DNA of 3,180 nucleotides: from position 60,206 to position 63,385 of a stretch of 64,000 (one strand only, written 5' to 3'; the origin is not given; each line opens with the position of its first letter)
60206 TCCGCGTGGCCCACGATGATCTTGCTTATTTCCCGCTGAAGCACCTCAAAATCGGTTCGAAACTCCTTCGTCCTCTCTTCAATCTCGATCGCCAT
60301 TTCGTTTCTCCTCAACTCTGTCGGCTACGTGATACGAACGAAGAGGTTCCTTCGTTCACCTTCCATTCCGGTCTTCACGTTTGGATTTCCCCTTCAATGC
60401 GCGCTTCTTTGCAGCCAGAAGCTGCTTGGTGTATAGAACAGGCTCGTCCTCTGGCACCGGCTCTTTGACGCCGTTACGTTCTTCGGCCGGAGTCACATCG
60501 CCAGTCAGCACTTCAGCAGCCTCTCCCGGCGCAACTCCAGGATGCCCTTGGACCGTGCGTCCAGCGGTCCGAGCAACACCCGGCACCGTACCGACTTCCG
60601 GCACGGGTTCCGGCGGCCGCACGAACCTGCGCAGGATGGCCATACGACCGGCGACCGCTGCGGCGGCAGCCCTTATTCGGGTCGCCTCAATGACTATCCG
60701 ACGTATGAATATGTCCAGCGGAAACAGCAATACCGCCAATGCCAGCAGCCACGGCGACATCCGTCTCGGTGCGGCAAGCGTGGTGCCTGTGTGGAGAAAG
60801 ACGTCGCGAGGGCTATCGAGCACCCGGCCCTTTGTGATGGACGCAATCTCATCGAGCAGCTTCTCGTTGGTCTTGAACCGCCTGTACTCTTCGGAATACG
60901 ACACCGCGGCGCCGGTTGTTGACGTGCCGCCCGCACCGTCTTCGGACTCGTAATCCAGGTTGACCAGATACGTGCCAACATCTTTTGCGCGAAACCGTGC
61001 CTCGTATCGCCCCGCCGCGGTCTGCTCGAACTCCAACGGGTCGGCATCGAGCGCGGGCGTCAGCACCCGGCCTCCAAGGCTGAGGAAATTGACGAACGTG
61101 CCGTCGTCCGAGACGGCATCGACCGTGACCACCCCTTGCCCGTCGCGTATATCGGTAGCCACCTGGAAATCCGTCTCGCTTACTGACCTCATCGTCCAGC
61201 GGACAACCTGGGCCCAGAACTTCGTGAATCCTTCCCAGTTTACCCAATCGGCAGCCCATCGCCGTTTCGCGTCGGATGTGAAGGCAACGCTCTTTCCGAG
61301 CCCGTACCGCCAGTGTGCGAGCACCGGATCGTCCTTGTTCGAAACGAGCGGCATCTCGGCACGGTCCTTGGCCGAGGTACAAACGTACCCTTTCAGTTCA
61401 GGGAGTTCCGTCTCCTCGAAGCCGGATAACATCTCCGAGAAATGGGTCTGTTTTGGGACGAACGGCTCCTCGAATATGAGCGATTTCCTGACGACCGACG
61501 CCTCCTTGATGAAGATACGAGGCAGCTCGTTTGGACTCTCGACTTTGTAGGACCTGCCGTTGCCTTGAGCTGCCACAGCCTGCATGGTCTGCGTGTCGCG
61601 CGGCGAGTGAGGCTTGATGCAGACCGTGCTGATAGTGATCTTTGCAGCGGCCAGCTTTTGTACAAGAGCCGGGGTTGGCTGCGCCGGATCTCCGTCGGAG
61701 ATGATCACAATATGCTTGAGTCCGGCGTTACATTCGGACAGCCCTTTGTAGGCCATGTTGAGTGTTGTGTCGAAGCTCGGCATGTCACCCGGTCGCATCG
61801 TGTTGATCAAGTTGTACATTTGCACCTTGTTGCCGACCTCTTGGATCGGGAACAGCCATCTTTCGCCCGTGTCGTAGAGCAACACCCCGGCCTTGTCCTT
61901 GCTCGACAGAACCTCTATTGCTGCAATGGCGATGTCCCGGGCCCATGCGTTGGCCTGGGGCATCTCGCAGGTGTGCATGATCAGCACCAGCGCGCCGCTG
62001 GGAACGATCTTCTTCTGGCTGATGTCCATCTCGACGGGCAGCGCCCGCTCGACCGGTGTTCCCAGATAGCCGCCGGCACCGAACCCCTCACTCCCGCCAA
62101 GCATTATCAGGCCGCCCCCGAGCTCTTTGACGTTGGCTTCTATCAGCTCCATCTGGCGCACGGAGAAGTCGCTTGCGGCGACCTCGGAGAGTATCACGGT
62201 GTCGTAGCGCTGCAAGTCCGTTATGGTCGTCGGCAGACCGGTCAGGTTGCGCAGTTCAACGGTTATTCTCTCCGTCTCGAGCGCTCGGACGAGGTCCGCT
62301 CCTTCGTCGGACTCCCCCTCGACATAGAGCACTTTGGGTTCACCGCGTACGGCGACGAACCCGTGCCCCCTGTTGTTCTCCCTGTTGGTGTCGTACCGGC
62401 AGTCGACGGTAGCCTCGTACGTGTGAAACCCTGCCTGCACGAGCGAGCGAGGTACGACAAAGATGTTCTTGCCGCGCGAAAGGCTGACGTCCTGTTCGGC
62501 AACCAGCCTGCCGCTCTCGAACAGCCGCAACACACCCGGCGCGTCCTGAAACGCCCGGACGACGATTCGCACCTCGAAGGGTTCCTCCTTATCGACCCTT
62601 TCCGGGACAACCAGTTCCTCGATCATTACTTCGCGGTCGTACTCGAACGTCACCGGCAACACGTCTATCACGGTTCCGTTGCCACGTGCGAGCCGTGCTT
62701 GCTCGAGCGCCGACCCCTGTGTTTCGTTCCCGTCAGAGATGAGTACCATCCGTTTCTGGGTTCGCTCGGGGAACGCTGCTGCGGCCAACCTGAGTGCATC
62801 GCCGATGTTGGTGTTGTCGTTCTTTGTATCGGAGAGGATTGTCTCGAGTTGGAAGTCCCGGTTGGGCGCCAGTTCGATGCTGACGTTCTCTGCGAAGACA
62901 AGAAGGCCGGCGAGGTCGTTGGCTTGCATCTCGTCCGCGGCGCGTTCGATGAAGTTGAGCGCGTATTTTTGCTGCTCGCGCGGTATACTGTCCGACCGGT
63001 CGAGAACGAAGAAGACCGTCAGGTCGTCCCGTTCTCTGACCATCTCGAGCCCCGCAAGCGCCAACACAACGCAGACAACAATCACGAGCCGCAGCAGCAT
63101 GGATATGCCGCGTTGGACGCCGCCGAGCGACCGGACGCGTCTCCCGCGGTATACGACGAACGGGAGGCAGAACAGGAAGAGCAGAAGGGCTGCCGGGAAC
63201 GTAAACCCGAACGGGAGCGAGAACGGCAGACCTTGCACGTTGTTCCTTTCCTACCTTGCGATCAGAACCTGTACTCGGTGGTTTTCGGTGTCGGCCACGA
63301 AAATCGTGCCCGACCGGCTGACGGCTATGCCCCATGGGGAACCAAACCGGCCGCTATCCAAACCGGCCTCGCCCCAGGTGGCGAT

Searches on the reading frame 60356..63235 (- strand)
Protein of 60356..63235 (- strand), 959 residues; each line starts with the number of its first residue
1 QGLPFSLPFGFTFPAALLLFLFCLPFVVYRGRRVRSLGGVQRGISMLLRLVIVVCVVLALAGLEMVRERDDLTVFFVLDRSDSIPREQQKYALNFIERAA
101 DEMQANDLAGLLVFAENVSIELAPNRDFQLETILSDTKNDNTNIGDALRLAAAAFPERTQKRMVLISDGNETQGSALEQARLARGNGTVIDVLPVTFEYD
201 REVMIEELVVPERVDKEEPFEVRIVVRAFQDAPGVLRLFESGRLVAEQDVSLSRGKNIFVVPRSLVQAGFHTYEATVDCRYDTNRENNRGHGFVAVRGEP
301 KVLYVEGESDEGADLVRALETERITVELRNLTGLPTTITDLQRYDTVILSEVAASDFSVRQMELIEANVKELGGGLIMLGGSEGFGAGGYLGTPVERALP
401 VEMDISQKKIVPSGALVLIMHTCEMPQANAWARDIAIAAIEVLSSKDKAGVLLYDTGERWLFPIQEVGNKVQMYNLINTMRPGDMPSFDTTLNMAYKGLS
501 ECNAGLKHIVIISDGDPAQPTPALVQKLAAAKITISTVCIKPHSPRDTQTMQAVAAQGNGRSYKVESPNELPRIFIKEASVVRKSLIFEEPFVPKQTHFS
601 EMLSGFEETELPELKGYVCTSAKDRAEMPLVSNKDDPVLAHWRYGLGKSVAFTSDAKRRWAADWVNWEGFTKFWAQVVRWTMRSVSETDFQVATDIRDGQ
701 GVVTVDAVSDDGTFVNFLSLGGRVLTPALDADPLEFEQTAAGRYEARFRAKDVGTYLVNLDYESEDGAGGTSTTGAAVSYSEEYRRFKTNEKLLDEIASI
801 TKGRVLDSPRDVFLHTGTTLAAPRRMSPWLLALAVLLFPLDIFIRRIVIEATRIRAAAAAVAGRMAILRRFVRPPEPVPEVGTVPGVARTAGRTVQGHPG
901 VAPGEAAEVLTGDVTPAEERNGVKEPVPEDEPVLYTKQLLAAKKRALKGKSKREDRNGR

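Call 68: search_protein_families(library=pfam, proteins=[window:60356-63235:-], max_evalue=0.00001)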
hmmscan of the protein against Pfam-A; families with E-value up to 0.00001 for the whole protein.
window:60356-63235:- (959 aa): 4 families
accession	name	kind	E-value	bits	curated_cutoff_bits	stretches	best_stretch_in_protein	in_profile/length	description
PF00092.34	VWA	-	1.8e-20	74.3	23.8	2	74-202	2-146/174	von Willebrand factor type A domain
PF13519.12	VWA_2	-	2.7e-17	63.8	27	1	74-169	1-106/107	von Willebrand factor type A domain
PF07090.17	GATase1_like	-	2e-16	60.8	27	1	602-681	165-245/247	Putative glutamine amidotransferase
PF13768.12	VWA_3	-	1.5e-08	35.3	27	0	438-562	26-153/155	von Willebrand factor type A domain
